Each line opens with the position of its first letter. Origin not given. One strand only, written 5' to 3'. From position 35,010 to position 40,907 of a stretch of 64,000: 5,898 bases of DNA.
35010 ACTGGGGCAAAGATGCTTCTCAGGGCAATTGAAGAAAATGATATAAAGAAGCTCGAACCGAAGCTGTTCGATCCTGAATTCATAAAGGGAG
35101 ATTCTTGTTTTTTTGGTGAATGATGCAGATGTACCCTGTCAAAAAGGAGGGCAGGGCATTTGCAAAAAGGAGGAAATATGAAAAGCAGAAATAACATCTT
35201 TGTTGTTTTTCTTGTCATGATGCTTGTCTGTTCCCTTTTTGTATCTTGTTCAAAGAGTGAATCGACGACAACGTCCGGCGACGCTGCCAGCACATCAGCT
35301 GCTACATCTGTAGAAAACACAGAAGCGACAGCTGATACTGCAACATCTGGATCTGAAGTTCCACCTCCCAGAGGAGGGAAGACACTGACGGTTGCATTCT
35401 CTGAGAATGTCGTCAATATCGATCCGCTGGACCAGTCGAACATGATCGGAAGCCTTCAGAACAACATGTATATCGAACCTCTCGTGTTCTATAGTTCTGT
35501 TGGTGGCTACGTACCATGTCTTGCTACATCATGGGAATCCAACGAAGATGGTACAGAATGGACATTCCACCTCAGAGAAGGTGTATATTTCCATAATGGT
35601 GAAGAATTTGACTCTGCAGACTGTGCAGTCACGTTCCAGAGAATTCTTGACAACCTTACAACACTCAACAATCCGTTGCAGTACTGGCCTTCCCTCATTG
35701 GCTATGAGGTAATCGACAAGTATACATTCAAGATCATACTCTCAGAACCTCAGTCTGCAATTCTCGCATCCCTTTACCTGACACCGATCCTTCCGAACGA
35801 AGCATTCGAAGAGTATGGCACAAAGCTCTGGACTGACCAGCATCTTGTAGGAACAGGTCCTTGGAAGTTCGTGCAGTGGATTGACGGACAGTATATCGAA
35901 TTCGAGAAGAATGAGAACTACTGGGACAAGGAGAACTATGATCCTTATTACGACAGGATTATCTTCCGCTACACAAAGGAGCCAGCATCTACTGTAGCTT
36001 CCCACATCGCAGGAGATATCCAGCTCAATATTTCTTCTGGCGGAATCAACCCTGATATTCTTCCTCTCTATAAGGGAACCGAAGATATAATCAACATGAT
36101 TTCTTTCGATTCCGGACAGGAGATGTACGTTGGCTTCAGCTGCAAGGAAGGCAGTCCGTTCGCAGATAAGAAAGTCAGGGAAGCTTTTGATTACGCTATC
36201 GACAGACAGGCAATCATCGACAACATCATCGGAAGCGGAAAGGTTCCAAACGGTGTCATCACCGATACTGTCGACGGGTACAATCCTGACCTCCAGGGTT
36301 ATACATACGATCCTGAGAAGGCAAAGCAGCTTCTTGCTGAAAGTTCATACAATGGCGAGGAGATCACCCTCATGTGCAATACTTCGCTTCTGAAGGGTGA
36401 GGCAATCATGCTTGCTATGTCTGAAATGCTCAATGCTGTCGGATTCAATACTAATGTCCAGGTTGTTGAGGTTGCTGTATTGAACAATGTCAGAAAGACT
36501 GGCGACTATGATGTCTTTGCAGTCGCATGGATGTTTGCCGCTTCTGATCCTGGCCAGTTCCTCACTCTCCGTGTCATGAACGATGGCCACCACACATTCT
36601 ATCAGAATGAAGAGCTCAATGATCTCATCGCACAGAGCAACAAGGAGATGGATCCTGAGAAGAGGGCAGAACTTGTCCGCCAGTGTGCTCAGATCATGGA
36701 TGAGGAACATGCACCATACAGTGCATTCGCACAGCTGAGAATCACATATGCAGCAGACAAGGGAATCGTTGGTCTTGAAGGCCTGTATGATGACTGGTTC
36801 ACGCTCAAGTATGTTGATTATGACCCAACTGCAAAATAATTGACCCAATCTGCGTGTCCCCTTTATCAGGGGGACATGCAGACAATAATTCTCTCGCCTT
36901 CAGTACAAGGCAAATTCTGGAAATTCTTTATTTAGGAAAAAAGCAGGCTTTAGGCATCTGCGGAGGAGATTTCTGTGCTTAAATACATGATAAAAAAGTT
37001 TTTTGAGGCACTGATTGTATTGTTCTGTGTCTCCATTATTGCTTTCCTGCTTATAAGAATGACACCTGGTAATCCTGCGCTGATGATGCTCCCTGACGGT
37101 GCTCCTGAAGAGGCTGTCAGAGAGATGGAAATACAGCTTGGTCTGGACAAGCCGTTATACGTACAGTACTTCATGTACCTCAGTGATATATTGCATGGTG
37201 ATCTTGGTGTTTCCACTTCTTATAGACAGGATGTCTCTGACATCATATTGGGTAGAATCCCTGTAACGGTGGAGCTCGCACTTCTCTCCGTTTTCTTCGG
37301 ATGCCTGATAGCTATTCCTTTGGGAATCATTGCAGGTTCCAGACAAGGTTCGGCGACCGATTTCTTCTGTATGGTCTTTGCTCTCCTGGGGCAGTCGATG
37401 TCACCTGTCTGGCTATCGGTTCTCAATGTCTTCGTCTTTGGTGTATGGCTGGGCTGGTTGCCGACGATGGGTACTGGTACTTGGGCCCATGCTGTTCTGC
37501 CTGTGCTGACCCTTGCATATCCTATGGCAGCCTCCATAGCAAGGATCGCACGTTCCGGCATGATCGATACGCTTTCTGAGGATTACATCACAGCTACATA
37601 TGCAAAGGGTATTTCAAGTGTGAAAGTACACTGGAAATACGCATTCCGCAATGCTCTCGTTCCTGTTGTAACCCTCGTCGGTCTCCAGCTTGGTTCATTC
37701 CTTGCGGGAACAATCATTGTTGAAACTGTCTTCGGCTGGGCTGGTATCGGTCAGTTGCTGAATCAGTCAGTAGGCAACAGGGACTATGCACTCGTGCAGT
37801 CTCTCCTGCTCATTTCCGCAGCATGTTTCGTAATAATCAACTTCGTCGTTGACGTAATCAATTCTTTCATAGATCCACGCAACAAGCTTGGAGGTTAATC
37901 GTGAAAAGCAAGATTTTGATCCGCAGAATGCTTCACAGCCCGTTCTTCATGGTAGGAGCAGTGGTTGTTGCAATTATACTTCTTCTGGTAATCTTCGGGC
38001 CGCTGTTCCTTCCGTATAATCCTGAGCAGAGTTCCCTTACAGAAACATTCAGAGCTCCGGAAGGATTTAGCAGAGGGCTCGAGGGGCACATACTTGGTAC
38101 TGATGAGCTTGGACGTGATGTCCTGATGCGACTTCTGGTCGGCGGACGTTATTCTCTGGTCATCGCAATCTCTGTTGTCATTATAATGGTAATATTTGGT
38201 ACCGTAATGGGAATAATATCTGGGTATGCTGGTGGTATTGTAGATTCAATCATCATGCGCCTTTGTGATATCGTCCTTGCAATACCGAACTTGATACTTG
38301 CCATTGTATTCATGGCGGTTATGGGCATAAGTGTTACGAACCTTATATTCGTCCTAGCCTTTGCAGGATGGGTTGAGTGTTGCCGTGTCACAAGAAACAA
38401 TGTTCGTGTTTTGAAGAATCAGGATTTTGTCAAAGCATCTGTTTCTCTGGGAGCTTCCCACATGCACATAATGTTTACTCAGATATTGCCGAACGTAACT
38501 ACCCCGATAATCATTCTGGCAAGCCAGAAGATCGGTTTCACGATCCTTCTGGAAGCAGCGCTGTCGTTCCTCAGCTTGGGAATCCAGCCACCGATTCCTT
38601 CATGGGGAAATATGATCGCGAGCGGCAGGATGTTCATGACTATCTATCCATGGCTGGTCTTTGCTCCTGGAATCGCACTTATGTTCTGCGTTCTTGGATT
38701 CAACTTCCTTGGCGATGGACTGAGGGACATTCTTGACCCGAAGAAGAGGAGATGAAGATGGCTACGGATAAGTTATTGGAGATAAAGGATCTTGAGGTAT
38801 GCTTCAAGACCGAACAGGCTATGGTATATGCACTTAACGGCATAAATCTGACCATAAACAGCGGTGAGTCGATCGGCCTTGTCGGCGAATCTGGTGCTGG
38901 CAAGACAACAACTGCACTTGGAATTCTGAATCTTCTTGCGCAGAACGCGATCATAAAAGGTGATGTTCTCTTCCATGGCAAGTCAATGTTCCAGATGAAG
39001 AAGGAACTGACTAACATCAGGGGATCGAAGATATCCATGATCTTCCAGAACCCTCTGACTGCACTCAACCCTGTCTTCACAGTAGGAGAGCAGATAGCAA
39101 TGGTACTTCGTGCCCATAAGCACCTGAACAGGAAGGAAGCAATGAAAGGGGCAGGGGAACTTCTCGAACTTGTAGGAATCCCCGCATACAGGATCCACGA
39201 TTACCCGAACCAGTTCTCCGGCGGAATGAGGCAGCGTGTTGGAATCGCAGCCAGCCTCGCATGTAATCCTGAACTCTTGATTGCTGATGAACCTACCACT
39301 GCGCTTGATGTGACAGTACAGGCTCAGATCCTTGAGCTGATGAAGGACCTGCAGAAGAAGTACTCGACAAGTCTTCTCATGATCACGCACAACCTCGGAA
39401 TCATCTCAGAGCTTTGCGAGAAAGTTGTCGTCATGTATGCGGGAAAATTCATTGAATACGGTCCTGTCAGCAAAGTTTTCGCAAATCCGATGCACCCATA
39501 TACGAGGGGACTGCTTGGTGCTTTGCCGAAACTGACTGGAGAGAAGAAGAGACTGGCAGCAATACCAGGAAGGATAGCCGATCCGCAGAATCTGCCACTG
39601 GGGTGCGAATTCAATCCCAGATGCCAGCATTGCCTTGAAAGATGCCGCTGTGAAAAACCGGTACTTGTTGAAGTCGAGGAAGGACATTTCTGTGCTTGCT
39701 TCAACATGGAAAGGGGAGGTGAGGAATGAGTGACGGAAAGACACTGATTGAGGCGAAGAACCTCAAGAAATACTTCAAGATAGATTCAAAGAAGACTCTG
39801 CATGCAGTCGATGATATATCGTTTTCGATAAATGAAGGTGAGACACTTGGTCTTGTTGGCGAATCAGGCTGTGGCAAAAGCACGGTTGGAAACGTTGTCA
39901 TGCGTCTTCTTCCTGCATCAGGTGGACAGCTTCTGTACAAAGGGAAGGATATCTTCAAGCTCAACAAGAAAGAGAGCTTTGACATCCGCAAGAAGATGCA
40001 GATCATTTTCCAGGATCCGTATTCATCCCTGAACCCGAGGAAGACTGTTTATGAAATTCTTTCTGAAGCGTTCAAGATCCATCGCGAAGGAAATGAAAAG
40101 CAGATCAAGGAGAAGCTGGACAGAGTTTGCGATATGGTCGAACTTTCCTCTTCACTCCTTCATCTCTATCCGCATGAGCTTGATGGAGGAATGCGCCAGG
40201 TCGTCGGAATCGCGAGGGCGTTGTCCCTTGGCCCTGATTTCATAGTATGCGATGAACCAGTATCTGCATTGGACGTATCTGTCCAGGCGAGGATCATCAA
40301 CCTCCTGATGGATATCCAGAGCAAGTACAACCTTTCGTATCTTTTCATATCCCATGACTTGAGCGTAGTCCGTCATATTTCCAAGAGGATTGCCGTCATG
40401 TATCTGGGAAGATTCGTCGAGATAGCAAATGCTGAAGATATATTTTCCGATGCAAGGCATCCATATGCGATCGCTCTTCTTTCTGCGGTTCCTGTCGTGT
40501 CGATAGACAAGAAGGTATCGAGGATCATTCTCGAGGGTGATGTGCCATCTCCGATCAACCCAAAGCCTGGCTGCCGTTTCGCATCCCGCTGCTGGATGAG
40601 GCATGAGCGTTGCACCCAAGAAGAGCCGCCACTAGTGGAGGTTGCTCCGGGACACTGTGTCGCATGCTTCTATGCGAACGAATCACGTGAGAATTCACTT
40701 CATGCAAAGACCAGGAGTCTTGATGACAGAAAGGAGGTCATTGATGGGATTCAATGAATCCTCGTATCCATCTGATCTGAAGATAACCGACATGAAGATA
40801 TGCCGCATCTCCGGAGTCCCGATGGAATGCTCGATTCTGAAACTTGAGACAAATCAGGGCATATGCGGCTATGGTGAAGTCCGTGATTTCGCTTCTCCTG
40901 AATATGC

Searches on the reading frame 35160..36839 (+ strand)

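Call 71: search_protein_families(library=pfam, proteins=[window:35160-36839:+], max_evalue=0.00001)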
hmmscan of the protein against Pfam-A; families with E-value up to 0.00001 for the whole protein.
window:35160-36839:+ (559 aa): 1 family
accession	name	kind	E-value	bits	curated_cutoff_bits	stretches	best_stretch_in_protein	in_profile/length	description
PF00496.27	SBP_bac_5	-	6.2e-85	286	32.4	1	117-470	2-359/368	Bacterial extracellular solute-binding proteins, family 5 Middle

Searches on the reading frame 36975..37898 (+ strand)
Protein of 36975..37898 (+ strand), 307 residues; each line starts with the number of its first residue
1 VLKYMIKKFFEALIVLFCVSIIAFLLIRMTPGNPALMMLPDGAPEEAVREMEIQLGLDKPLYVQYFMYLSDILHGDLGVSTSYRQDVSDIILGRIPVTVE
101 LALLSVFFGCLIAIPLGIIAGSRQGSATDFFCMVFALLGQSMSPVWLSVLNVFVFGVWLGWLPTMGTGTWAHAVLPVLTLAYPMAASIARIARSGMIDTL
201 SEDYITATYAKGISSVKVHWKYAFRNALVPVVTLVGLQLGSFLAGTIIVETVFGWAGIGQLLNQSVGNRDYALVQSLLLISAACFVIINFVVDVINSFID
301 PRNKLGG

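Call 71: search_protein_families(library=pfam, proteins=[window:36975-37898:+], max_evalue=0.00001)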
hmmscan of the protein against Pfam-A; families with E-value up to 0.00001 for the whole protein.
window:36975-37898:+ (307 aa): 2 families
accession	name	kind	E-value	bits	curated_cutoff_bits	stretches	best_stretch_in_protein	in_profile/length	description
PF00528.27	BPD_transp_1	-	5.8e-36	124.4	26.4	1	113-303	1-182/184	Binding-protein-dependent transport system inner membrane component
PF19300.4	BPD_transp_1_N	-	4.6e-16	59.5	23.8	1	1-102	1-114/114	Binding-prot-dependent transport system membrane comp, N-term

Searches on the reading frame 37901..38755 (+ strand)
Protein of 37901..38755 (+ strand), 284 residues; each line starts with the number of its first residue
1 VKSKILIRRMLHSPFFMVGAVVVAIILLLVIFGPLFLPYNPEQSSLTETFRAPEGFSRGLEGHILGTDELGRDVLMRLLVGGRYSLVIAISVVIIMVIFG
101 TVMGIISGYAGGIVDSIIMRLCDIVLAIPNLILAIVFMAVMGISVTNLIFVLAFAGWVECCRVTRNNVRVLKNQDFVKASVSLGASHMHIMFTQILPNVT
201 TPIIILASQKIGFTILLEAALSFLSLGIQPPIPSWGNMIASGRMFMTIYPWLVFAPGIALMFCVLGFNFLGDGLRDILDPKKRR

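Call 71: search_protein_families(library=pfam, proteins=[window:37901-38755:+], max_evalue=0.00001)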
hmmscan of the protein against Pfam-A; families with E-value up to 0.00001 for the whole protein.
window:37901-38755:+ (284 aa): 2 families
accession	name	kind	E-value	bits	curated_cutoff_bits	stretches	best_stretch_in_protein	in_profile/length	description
PF00528.27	BPD_transp_1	-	2.3e-26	93.1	26.4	1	100-284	1-184/184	Binding-protein-dependent transport system inner membrane component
PF12911.12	OppC_N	-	3.2e-10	40.2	23.9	1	7-50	7-50/53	N-terminal TM domain of oligopeptide transport permease C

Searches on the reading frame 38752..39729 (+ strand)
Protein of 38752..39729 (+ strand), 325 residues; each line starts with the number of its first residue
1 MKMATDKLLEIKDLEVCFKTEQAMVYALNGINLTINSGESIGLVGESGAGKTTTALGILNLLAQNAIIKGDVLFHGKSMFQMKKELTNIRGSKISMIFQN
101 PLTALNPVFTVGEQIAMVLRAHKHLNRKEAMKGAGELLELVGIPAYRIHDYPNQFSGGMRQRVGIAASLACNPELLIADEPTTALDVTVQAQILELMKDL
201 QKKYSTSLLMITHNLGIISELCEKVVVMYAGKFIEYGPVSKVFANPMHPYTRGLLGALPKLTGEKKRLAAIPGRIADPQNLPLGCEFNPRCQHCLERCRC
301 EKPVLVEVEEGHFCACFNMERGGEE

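Call 71: search_protein_families(library=pfam, proteins=[window:38752-39729:+], max_evalue=0.00001)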
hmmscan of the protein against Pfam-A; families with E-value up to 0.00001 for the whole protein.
window:38752-39729:+ (325 aa): 3 families
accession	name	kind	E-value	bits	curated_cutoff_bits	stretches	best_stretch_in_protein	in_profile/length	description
PF00005.33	ABC_tran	-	2.1e-28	100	25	1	28-183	1-137/137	ABC transporter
PF08352.17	oligo_HPY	-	1.7e-19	70.4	27.1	1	234-298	1-65/65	Oligopeptide/dipeptide transporter, C-terminal region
PF13304.12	AAA_21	-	8.6e-09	36.3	27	1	152-219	235-304/304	AAA domain, putative AbiEii toxin, Type IV TA system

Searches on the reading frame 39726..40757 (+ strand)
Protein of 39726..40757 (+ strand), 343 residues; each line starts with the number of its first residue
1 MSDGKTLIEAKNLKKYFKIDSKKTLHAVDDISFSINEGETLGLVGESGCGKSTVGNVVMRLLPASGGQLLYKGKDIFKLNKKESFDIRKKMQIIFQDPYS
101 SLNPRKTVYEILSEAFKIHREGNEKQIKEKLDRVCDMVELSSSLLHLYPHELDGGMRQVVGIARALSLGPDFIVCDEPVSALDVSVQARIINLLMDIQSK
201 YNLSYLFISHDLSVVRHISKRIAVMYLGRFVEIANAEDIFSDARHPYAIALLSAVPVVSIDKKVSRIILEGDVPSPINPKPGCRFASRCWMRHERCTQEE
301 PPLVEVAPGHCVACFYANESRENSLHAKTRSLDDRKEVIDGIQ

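Call 71: search_protein_families(library=pfam, proteins=[window:39726-40757:+], max_evalue=0.00001)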
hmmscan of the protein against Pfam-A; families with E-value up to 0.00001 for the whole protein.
window:39726-40757:+ (343 aa): 2 families
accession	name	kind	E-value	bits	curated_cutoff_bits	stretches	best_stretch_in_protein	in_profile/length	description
PF00005.33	ABC_tran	-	3.1e-28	99.5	25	1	29-179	2-136/137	ABC transporter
PF08352.17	oligo_HPY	-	5.6e-17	62.3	27.1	1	231-296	1-65/65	Oligopeptide/dipeptide transporter, C-terminal region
